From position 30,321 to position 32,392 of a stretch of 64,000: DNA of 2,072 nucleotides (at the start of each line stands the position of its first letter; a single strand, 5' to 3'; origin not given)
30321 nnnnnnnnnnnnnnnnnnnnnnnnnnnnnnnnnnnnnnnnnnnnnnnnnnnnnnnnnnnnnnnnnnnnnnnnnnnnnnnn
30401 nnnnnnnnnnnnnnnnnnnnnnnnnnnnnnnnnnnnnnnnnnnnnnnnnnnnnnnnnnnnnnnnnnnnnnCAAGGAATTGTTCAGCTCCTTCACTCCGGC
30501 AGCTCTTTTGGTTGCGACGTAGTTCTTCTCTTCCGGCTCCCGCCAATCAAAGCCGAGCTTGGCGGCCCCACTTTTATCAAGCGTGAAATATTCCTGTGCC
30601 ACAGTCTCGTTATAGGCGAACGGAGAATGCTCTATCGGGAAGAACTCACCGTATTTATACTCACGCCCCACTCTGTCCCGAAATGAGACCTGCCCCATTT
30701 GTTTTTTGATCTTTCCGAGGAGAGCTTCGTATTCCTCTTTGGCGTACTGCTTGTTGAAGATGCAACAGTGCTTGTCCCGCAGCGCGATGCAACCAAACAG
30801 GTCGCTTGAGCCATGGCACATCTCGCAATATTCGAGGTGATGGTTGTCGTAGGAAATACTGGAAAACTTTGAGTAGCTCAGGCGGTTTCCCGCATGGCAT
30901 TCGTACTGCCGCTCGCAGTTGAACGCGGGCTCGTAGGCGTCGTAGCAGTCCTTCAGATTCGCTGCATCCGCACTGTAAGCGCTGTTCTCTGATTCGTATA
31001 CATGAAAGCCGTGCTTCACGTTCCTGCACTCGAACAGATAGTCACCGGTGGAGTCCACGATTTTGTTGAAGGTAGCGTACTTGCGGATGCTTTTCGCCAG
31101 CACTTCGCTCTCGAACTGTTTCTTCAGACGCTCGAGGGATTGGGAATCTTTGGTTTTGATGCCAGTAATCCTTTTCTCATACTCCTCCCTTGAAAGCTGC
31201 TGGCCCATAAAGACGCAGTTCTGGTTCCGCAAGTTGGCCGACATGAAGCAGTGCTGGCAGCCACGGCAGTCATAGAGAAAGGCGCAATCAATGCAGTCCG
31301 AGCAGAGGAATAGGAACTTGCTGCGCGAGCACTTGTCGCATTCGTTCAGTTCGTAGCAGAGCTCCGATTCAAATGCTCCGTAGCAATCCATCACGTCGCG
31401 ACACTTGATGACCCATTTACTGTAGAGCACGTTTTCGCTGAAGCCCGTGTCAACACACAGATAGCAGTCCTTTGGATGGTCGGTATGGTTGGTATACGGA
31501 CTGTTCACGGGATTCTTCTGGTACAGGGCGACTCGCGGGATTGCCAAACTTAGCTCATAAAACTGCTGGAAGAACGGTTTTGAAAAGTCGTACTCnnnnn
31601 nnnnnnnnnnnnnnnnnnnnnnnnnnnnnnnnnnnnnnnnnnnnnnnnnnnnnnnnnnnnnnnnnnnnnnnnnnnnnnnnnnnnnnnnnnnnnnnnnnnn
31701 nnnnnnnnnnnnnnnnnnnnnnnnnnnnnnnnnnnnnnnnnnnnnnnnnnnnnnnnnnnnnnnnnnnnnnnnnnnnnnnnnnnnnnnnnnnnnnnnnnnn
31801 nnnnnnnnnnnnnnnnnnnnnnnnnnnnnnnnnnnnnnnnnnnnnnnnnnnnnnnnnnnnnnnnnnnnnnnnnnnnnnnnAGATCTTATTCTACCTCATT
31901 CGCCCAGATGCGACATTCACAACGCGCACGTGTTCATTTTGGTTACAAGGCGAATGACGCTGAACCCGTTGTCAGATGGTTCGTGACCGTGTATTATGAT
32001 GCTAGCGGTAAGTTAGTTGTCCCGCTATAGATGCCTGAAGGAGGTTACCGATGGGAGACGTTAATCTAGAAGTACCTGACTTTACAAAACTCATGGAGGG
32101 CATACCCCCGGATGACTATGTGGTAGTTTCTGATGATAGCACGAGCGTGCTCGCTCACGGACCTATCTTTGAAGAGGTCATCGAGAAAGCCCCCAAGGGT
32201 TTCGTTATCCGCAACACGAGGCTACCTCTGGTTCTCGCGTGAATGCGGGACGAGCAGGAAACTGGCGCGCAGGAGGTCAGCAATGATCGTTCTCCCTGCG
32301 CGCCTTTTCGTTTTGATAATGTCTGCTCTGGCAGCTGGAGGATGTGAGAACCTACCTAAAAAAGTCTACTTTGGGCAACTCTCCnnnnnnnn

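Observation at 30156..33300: Lower-GC islet encoding a 574-aa, about 50-cysteine zinc-ribbon protein, a 63-aa protein with its own RBS and terminator, and a 42%-GC 301-aa unknown protein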

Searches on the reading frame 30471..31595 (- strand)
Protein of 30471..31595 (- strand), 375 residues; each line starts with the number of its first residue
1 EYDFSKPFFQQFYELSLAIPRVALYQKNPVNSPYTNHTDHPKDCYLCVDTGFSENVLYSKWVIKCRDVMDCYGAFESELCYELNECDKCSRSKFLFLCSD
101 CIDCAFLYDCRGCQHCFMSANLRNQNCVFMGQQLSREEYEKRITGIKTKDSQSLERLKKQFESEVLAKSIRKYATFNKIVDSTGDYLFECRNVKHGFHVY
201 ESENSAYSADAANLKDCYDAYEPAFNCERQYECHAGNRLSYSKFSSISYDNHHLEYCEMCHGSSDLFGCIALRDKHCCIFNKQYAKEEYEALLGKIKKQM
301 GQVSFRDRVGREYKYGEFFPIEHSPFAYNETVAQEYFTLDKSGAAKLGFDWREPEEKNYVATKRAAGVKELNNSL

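Call 66: predict_structure(alignment_id=A2)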
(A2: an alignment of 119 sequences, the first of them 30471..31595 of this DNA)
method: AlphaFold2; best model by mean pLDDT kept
length: 375 residues; sequences in the alignment: 119
mean_pLDDT: 79.0   pTM: 0.70
mean pLDDT of the five models: 79.0, 75.3, 74.6, 73.9, 72.3
residues with pLDDT >= 90: 101; 70-90: 175; 50-70: 94; < 50: 5
segments of 3 or more residues with pLDDT < 50: none
pLDDT, mean of each block of 10 residues (from residue 1): 94 87 56 63 67 69 69 70 64 65 60 60 78 89 84 87 87 86 93 93 91 85 66 69 71 70 70 79 91 95 95 91 88 84 94 86 77 71
secondary structure, 60 per line:
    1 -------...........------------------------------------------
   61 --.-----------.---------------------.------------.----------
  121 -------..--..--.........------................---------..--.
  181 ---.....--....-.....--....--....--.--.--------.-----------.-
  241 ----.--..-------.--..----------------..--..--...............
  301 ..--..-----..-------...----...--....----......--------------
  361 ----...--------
elements in order: H8-18 H136-144 H151-166 E184-188 E191-194 E196-200 E203-206 E209-212 H286-302 H333-336 H341-346

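Call 68: fold_search(model_id=the predicted structure, library=pdb)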
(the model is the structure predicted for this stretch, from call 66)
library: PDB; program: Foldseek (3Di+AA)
matches with E <= 10: 40; with E <= 0.001: 0
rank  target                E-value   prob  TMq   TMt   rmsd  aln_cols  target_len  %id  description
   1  4k6r                  7.4e-01  0.03  0.08  0.07  12.1       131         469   11  Crystal structure of GlmU in complex with ATP (released 2014-04-16)
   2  4ea7                  8.7e-01  0.04  0.08  0.12  14.5       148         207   11  X-ray crystal structure of PerB from Caulobacter crescentus in complex with CoA and GDP-perosamine at 1.0 Angstrom resol (released 2012-04-04)
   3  9qez_A                9.7e-01  0.06  0.11  0.18  12.7       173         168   11  Carbonic anhydrase mutant (released 2025-12-10)
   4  7tgh_C2               1.0e+00  0.05  0.11  0.15  13.4       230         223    8  Cryo-EM structure of respiratory super-complex CI+III2 from Tetrahymena thermophila (released 2022-04-06)
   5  4mzu_F                1.7e+00  0.05  0.12  0.14  10.6       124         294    6  Crystal structure of FdtD, a bifunctional ketoisomerase/N-acetyltransferase from Shewanella denitrificans (released 2013-10-09)
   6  9qez_H                1.7e+00  0.06  0.13  0.22  13.9       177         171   10  Carbonic anhydrase mutant (released 2025-12-10)
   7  2v0h                  1.9e+00  0.01  0.08  0.07  14.5       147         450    6  Characterization of Substrate Binding and Catalysis of the Potential Antibacterial Target N-acetylglucosamine-1-phosphat (released 2008-01-15)
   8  5vmk_C                2.0e+00  0.03  0.11  0.10  12.5       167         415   11  Crystal structure of a bifunctional GlmU UDP-N-acetylglucosamine diphosphorylase/glucosamine-1- phosphate N-acetyltran (released 2017-05-24)
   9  4ac3                  2.2e+00  0.04  0.12  0.10  13.8       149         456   12  S.pneumoniae GlmU in complex with an antibacterial inhibitor (released 2012-02-15)
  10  2v0j                  2.5e+00  0.07  0.14  0.12  13.3       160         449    8  Characterization of Substrate Binding and Catalysis of the Potential Antibacterial Target N-acetylglucosamine-1-phosphat (released 2008-01-15)
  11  1g97                  2.5e+00  0.04  0.11  0.10  11.1       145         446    8  S.PNEUMONIAE GLMU COMPLEXED WITH UDP-N-ACETYLGLUCOSAMINE AND MG2+ (released 2001-05-22)
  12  1hm8_A                2.5e+00  0.01  0.08  0.07  10.9       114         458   10  CRYSTAL STRUCTURE OF S.PNEUMONIAE N-ACETYLGLUCOSAMINE-1-PHOSPHATE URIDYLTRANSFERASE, GLMU, BOUND TO ACETYL COENZYME A (released 2001-11-30)
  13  5dep_A                2.8e+00  0.02  0.08  0.10  12.6       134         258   13  Structure of Pseudomonas aeruginosa LpxA in complex with UDP-GlcNAc (released 2015-09-16)
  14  6x89_L2               3.0e+00  0.01  0.08  0.12  15.1       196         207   12  Vigna radiata mitochondrial complex I* (released 2020-09-02)
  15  7aqq_x                3.0e+00  0.01  0.08  0.11  18.1       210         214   10  Cryo-EM structure of Arabidopsis thaliana Complex-I (membrane core) (released 2021-12-08)
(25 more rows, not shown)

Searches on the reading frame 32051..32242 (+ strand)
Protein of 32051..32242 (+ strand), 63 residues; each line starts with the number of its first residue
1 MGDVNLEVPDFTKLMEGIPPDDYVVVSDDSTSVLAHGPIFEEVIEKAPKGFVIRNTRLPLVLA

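Call 3: search_protein_families(library=pfam, proteins=[window:32051-32242:+], max_evalue=1)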
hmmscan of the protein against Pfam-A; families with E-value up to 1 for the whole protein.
window:32051-32242:+ (63 aa): 1 family
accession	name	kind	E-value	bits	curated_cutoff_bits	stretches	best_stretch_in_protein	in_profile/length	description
PF15459.11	RRP14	-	0.16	13.1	22.4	0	11-27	9-25/62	60S ribosome biogenesis protein Rrp14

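Call 4: search_protein_families(library=ncbifam, proteins=[window:32051-32242:+], max_evalue=1)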
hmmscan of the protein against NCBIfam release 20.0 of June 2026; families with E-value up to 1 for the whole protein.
window:32051-32242:+ (63 aa): 0 families

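Call 24: search_protein_families(library=phrogs, proteins=[window:32051-32242:+], max_evalue=1)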
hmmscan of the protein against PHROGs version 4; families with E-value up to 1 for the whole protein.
window:32051-32242:+ (63 aa): 0 families

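Call 25: search_protein_families(library=padloc, proteins=[window:32051-32242:+], max_evalue=1)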
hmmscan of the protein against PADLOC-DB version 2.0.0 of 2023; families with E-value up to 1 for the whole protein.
window:32051-32242:+ (63 aa): 0 families

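Call 37: find_homologous_proteins(query=window:32051-32242:+, max_evalue=0.1)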
Query window:32051-32242:+ (63 aa): 1 proteins with E <= 0.1 among 1 candidates.
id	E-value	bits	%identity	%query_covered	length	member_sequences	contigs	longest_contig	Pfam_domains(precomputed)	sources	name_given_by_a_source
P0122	1.3e-33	131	100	100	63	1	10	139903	-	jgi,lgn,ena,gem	jgi:hypothetical protein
